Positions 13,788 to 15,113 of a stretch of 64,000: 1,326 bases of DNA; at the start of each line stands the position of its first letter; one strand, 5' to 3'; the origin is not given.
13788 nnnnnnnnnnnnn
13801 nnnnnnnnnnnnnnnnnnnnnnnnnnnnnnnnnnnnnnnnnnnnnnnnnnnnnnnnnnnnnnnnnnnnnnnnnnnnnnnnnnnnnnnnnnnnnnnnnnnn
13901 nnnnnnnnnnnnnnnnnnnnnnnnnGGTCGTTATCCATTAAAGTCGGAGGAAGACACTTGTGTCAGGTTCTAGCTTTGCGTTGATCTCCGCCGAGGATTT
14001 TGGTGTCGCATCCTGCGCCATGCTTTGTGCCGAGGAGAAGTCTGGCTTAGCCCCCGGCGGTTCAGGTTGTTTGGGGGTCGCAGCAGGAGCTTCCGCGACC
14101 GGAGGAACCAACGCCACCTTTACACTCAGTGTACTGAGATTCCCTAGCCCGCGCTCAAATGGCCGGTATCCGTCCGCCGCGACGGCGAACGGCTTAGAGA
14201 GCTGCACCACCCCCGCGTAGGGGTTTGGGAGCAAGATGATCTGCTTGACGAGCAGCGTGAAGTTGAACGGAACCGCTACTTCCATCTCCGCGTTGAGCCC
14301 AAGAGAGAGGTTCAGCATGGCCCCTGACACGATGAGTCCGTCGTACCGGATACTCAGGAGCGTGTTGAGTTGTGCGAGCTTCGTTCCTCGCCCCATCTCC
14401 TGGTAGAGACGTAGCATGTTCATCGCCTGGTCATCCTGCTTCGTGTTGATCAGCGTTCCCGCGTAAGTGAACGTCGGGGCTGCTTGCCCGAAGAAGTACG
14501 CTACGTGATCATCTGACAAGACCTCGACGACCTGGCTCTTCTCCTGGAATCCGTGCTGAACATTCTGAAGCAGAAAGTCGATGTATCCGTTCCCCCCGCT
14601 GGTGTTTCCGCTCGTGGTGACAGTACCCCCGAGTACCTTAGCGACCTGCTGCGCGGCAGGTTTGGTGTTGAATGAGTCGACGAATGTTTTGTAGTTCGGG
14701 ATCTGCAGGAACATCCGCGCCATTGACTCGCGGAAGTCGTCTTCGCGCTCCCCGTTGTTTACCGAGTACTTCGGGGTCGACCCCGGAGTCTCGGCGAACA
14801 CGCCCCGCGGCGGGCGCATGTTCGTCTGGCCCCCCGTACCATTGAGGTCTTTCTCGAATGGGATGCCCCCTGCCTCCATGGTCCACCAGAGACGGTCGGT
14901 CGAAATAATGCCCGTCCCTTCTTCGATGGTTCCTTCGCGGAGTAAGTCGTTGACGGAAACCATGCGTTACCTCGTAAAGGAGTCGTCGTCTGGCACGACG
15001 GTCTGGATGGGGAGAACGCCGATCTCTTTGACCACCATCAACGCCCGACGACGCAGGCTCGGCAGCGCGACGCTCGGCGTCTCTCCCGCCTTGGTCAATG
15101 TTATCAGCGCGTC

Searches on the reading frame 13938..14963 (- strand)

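Call 3: search_protein_families(library=pfam, proteins=[window:13938-14963:-], max_evalue=1)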
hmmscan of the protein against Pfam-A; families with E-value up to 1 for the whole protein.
window:13938-14963:- (341 aa): 2 families
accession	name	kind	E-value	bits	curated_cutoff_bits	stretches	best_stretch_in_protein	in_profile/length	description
PF14172.12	DUF4309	-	0.082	13.2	25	1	98-152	18-73/133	Domain of unknown function (DUF4309)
PF09477.16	Type_III_YscG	-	0.26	11.8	32.1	1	167-228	28-89/116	Bacterial type III secretion system chaperone protein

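Call 4: search_protein_families(library=phrogs, proteins=[window:13938-14963:-], max_evalue=0.01)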
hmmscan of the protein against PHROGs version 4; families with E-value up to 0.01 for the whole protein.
window:13938-14963:- (341 aa): 0 families
